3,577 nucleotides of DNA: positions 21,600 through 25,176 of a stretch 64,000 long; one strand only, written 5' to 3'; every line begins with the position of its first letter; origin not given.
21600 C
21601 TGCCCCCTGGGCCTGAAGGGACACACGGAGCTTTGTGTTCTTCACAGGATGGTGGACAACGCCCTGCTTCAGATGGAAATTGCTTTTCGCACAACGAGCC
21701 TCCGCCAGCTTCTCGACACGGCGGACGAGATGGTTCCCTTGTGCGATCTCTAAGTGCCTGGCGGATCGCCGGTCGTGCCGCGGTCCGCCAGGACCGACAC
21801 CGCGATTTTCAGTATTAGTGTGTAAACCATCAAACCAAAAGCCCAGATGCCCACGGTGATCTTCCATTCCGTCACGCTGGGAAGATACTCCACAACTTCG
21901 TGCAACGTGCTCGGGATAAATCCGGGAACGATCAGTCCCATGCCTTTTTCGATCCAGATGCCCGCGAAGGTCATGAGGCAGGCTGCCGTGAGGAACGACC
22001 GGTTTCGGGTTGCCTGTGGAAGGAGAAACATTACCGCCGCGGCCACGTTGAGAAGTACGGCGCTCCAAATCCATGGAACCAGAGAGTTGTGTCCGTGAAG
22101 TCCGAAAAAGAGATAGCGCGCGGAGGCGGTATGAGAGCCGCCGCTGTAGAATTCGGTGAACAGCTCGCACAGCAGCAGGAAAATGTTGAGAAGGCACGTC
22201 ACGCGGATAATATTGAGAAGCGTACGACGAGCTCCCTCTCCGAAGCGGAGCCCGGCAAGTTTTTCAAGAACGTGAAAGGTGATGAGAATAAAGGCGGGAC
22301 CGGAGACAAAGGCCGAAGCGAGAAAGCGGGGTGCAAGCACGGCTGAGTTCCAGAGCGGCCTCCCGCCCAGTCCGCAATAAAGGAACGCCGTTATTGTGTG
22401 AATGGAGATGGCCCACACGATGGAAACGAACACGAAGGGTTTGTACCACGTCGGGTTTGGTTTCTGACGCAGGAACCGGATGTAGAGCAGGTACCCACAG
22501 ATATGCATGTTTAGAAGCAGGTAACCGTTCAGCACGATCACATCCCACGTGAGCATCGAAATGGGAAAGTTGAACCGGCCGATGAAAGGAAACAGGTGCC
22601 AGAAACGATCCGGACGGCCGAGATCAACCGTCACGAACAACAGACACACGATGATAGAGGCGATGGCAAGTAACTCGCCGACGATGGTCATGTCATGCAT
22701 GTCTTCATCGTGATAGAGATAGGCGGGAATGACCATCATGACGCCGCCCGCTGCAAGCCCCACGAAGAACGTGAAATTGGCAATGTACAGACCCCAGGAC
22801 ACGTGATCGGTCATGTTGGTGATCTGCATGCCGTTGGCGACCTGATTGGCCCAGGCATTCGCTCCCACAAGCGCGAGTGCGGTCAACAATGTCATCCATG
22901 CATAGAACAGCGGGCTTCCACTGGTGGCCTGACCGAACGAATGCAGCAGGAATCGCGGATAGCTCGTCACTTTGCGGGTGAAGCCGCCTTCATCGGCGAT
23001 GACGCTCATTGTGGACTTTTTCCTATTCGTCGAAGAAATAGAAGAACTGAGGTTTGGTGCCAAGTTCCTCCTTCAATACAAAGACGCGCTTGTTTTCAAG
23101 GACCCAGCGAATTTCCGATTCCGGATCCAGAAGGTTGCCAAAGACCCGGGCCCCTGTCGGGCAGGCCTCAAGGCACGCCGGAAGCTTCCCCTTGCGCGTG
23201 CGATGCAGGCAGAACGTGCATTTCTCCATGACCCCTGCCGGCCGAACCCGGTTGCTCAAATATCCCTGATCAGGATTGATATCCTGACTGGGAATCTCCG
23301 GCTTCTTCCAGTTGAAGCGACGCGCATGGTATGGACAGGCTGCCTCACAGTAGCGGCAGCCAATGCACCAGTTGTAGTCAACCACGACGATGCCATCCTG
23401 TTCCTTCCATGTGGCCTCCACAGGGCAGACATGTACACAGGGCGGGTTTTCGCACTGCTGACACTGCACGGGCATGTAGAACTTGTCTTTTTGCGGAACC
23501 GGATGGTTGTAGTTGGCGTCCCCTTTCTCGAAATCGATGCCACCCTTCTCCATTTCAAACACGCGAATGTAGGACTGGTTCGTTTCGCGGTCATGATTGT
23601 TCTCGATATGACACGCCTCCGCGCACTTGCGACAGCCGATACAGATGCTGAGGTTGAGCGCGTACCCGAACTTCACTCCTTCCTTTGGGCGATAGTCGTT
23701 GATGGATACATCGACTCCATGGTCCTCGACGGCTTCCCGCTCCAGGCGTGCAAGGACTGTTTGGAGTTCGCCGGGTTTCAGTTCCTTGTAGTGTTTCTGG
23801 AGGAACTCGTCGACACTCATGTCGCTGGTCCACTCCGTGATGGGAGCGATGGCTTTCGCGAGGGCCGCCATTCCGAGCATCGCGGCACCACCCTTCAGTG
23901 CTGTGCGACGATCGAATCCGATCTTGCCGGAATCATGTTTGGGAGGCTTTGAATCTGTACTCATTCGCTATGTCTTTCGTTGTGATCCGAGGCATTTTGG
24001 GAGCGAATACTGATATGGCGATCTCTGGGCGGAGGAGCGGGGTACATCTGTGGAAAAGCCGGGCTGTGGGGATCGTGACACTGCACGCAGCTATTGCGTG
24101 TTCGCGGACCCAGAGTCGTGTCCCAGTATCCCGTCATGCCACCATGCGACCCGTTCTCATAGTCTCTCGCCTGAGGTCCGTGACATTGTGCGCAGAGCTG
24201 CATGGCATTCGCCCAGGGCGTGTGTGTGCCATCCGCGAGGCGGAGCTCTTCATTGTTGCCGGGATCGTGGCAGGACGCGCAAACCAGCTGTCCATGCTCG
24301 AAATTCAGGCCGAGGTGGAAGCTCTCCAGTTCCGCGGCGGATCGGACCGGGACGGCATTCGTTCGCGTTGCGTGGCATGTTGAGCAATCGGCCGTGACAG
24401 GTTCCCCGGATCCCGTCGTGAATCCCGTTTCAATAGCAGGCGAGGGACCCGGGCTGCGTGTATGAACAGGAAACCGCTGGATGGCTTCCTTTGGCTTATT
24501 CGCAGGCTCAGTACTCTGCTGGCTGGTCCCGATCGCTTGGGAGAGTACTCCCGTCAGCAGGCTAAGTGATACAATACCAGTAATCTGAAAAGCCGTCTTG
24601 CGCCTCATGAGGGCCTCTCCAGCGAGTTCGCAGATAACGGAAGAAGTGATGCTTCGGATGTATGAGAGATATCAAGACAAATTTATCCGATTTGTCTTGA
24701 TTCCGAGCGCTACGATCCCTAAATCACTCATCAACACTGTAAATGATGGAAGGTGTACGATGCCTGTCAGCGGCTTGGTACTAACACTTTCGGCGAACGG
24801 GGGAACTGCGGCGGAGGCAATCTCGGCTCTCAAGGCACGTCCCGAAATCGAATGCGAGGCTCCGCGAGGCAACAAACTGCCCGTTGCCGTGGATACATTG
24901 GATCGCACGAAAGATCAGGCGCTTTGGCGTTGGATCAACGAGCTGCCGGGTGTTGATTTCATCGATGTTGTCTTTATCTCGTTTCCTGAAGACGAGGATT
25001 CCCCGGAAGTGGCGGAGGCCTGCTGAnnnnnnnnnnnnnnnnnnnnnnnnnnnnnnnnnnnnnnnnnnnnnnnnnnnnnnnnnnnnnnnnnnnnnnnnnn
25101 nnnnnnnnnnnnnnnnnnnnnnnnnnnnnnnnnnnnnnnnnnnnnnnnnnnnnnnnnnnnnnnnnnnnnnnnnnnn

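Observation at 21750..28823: nap locus without NapC/NapH, divergently paired with a cytochrome c / TAT-FeS / NrfD quinol-oxidoreductase operon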

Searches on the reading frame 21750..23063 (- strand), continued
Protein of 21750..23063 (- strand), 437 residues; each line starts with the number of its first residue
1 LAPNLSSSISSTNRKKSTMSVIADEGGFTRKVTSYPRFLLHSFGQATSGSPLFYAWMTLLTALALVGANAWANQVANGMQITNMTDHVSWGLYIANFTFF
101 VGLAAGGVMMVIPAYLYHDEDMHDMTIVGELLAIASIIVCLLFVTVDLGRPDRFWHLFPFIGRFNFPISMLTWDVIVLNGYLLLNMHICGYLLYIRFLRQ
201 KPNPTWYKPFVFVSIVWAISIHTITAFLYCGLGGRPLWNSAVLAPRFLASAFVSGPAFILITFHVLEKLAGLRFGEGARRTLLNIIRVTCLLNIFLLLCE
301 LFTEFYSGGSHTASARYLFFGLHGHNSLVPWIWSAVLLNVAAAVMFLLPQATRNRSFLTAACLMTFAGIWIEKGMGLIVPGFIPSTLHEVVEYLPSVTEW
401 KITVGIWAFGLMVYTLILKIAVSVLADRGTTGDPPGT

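Call 97: fold_search(model_id=the predicted structure, library=pdb)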
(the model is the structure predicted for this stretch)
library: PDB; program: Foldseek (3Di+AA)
matches with E <= 10: 631; with E <= 0.001: 8
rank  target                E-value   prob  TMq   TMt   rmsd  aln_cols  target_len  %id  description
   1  6btm_C                4.1e-10  1.00  0.72  0.67   5.6       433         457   19  Structure of Alternative Complex III from Flavobacterium johnsoniae (Wild Type) (released 2018-05-09)
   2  8k9e_C                1.2e-09  1.00  0.67  0.63   6.3       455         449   18  Cryo-EM structure of the photosynthetic alternative complex III from Chloroflexus aurantiacus at 3.3 angstrom (released 2024-03-06)
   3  6f0k_C                2.4e-09  1.00  0.68  0.64   6.2       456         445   18  Alternative complex III (released 2018-05-09)
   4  6lod_C                1.2e-08  1.00  0.67  0.62   6.1       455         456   16  Cryo-EM structure of the air-oxidized photosynthetic alternative complex III from Roseiflexus castenholzii (released 2020-11-04)
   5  8k9e_F                2.3e-05  1.00  0.54  0.57   7.6       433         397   11  Cryo-EM structure of the photosynthetic alternative complex III from Chloroflexus aurantiacus at 3.3 angstrom (released 2024-03-06)
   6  6btm_F                9.8e-05  1.00  0.55  0.57   7.5       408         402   13  Structure of Alternative Complex III from Flavobacterium johnsoniae (Wild Type) (released 2018-05-09)
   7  6lod_F                1.1e-04  1.00  0.52  0.55   7.3       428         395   15  Cryo-EM structure of the air-oxidized photosynthetic alternative complex III from Roseiflexus castenholzii (released 2020-11-04)
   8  6f0k_F                2.5e-04  1.00  0.57  0.62   6.5       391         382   12  Alternative complex III (released 2018-05-09)
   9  8b4o_A                4.9e-03  1.00  0.43  0.41   8.9       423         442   12  Cryo-EM structure of cytochrome bd oxidase from C. glutamicum (released 2022-12-28)
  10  7p5m_A                7.0e-03  0.51  0.12  0.13  30.1       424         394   13  Cryo-EM structure of human TTYH2 in lipid nanodiscs (released 2021-08-11)
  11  9r2g_A                1.4e-02  1.00  0.46  0.51   7.7       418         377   11  Cytochrome bd II oxidase qOR-2 type from Mycobacterium smegmatis (released 2026-03-04)
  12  9g71_A                1.8e-02  0.35  0.12  0.13  29.0       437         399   12  Cryo-EM structure of TTYH2 in complex with lipids in GDN (released 2025-05-21)
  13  7d5i_A                1.9e-02  1.00  0.43  0.42  10.3       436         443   12  Structure of Mycobacterium smegmatis bd complex in the apo-form. (released 2021-06-23)
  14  6rx4_A                1.9e-02  1.00  0.37  0.33  20.9       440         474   10  THE STRUCTURE OF BD OXIDASE FROM ESCHERICHIA COLI (released 2019-11-20)
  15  7p5c_A                3.4e-02  0.38  0.14  0.14  30.5       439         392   12  Cryo-EM structure of human TTYH3 in Ca2+ and GDN (released 2021-08-11)
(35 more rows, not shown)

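Call 99: search_solved_structures(query=L074:11267-12754:+, max_evalue=0.001)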
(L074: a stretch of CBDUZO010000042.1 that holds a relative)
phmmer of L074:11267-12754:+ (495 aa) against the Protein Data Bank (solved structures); distinct sequences matched with E-value up to 0.001: 8.
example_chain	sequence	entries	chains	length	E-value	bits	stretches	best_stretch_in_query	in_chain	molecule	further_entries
4qo5_A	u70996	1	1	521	2.3e-46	162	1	63-277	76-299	Hypothetical multiheme protein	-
6h5l_A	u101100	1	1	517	3.5e-18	69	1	188-272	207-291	Similar to hydroxylamine oxidoreductase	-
1fgj_A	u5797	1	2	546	6.3e-13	51.6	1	187-267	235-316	HYDROXYLAMINE OXIDOREDUCTASE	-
4fas_A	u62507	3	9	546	7e-13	51.5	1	188-267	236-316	Hydroxylamine oxidoreductase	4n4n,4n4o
6m0p_A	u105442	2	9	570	8.2e-13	51.3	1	187-267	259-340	Aerobic hydroxylamine oxidoreductase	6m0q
6t5e_A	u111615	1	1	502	7e-12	48.2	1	188-270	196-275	Hydroxylamine oxidoreductase-like protein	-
4n4j_A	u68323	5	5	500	1.2e-11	47.5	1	188-268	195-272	hydroxylamine oxidoreductase | Similar to hydroxylamine oxidoreductase hao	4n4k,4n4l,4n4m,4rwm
6hif_G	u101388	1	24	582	2.1e-10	43.3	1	188-268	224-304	Hydrazine dehydrogenase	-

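Call 103: find_encoding_contigs(protein=P0001, flank=1000, max_places=1)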
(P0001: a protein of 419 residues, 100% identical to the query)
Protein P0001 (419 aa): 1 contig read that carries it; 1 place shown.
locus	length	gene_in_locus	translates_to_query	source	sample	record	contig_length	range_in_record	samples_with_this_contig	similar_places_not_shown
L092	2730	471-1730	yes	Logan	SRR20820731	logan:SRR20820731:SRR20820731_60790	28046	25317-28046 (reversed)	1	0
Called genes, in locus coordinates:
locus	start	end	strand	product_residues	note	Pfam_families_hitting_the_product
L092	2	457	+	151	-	?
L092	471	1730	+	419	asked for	PF03916:NrfD, PF14589:NrfD_2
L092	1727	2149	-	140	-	PF02082:Rrf2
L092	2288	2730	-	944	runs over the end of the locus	PF00069:Pkinase, PF07714:PK_Tyr_Ser-Thr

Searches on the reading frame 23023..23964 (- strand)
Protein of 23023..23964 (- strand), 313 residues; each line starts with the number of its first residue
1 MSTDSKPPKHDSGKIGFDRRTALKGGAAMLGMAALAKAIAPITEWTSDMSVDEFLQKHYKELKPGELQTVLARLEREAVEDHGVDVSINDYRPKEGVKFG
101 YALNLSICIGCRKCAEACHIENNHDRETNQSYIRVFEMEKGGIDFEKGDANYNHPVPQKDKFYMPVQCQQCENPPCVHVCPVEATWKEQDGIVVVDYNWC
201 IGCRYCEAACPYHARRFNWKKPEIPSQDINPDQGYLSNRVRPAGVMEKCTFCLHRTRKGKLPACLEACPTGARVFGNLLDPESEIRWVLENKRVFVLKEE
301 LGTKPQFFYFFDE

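Call 4: search_protein_families(library=pfam, proteins=[window:23023-23964:-], max_evalue=0.01)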
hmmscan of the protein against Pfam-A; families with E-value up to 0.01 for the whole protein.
window:23023-23964:- (313 aa): 12 families
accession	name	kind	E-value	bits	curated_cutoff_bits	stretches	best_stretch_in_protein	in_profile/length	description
PF13247.11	Fer4_11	-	6.6e-22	78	26.2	2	162-221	4-65/100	4Fe-4S dicluster domain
PF12838.12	Fer4_7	-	1.3e-15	58.1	27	2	200-272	2-52/52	4Fe-4S dicluster domain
PF13187.11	Fer4_9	-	2.4e-13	50.3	27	3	200-272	2-51/52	4Fe-4S dicluster domain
PF00037.32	Fer4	-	8.5e-10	38.5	21.1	1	193-215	1-23/24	4Fe-4S binding domain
PF13237.11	Fer4_10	-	2.1e-09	37.6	25.5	2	193-269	2-53/53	4Fe-4S dicluster domain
PF12837.12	Fer4_6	-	1.7e-08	34.4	25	1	192-214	1-23/24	4Fe-4S binding domain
PF13183.11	Fer4_8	-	1.9e-07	31.9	27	1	105-183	2-67/68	4Fe-4S dicluster domain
PF12797.12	Fer4_2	-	3.9e-07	30.1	24.5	2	192-212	2-22/22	4Fe-4S binding domain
PF13534.11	Fer4_17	-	6.1e-07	30.3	22.2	1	200-252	2-49/61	4Fe-4S dicluster domain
PF13484.11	Fer4_16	-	2.7e-05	25.3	30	0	196-212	49-65/66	4Fe-4S double cluster binding domain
PF12798.12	Fer4_3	-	3.5e-05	24.7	27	0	200-214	1-15/15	4Fe-4S binding domain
PF25160.1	LdpA_Fe-S-bd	-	0.00011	22.4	27.6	1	170-213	4-41/49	LdpA Fe-S cluster-binding domain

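Call 5: search_protein_families(library=ncbifam, proteins=[window:23023-23964:-], max_evalue=0.01)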
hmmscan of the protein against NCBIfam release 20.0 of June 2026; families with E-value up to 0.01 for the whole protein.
window:23023-23964:- (313 aa): 57 families (the best 25 are shown)
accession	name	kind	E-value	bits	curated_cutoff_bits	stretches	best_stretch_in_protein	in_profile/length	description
NF045797.1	DsrO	equivalog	5.7e-58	196.1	200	1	91-310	36-234/235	sulfate reduction electron transfer complex DsrMKJOP subunit DsrO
NF041782.1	mnquin_red_QrcC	equivalog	2e-47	161.9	400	2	99-259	1-158/239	menaquinone reductase iron-sulfur cluster-binding subunit QrcC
NF011569.0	PRK14993.1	equivalog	8.7e-44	149.8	416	2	98-218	43-150/244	tetrathionate reductase subunit TtrB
NF041715.1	arsenate_red_ArrB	equivalog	1.8e-42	145.5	450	2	228-310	143-225/233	arsenate respiratory reductase iron-sulfur subunit ArrB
TIGR03149.1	cyt_nit_nrfC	equivalog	1.2e-37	129.4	377.6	2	87-220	27-147/225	cytochrome c nitrite reductase Fe-S protein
TIGR02951.1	DMSO_dmsB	equivalog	2.3e-33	115.5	214.1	2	98-224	1-121/161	DMSO/selenate family reductase complex B subunit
NF008134.0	PRK10882.1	equivalog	4e-29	101.7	263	2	103-222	43-168/329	hydrogenase 2 operon protein HybA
NF045715.1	sulf_resp_HmcB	equivalog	1.2e-28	100.1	420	1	103-277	41-197/307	sulfate respiration complex iron-sulfur protein HmcB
TIGR03478.1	DMSO_red_II_bet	subfamily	3.4e-25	88.6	480.7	2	156-220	119-184/321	DMSO reductase family type II enzyme, iron-sulfur subunit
NF042979.1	EthbenzDh_ebdB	equivalog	9.1e-21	74.1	740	2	151-218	138-204/354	ethylbenzene dehydrogenase subunit beta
NF038355.1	FDH3_beta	equivalog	2.1e-18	67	240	1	104-277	8-163/180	formate dehydrogenase FDH3 subunit beta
NF007382.0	PRK09898.1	equivalog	3.6e-18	65.8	213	1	107-216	67-172/208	ferredoxin-like protein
NF007658.0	PRK10330.1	equivalog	8.3e-18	64.5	260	1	166-273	56-152/181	electron transport protein HydN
TIGR01582.1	FDH-beta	equivalog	1.3e-17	63.9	334.7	2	101-219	24-145/283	formate dehydrogenase subunit beta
TIGR01660.1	narH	equivalog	9.5e-16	57.3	524.05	1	162-221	177-237/492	nitrate reductase subunit beta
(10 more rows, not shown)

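Call 27: search_solved_structures(query=window:23023-23964:-, max_evalue=1e-10)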
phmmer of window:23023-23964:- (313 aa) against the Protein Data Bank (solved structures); distinct sequences matched with E-value up to 1e-10: 18.
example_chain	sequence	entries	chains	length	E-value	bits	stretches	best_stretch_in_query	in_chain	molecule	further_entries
2vpw_B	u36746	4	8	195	4.8e-39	137.8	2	240-310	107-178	NRFC PROTEIN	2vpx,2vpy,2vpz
6cz7_B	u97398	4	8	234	3.1e-34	122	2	228-310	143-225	4Fe-4S ferredoxin, iron-sulfur binding domain protein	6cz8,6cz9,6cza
6btm_B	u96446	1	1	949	8.8e-34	120.5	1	161-310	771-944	Alternative Complex III subunit B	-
8k9e_B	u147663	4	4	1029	1.6e-30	109.7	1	98-271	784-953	Fe-S-cluster-containing hydrogenase components 1-like protein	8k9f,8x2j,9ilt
6f0k_B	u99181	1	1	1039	1.1e-29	107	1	100-309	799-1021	Fe-S-cluster-containing hydrogenase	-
6lod_B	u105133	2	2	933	1e-27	100.5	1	89-310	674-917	Fe-S-cluster-containing hydrogenase components 1-like protein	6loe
2ivf_B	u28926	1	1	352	1.5e-20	76.9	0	157-218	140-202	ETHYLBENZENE DEHYDROGENASE BETA-SUBUNIT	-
7qv7_A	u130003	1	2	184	1.9e-17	66.8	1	162-296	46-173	Hydrogen dependent carbon dioxide reductase subunit HycB3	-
4ydd_B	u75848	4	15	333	2.8e-17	66.2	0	156-218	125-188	DMSO reductase family type II enzyme, iron-sulfur subunit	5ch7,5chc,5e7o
1q16_B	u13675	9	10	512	9.6e-16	61.2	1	162-221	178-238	Respiratory nitrate reductase 1 beta chain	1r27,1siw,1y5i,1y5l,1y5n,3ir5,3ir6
7qv7_B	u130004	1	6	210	2.8e-15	59.6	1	163-273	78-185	Hydrogen dependent carbon dioxide reductase subunit HycB4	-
1y4z_B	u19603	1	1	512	3.1e-15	59.5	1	162-221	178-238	Respiratory nitrate reductase 1 beta chain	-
3egw_B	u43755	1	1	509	6.8e-15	58.4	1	162-221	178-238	Respiratory nitrate reductase 1 beta chain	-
1kqf_B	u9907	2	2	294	9.5e-14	54.6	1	100-278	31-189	FORMATE DEHYDROGENASE, NITRATE-INDUCIBLE, IRON-SULFUR SUBUNIT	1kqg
7z0s_B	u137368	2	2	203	9.4e-13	51.3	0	160-298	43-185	Formate hydrogenlyase subunit 2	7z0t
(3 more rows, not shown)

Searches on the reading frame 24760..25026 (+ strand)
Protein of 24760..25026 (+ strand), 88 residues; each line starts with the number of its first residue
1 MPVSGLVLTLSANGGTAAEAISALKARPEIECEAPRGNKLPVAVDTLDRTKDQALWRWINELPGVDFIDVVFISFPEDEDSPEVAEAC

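Call 45: search_protein_families(library=pfam, proteins=[window:24760-25026:+], max_evalue=1)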
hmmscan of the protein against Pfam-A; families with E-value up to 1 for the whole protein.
window:24760-25026:+ (88 aa): 2 families
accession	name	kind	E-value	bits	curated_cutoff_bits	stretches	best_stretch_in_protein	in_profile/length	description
PF03927.19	NapD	-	0.035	14.6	28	1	3-72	3-71/76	NapD protein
PF25681.1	Phage_TTP_17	-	0.14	12.3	27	1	24-61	145-181/190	Phage tail tube protein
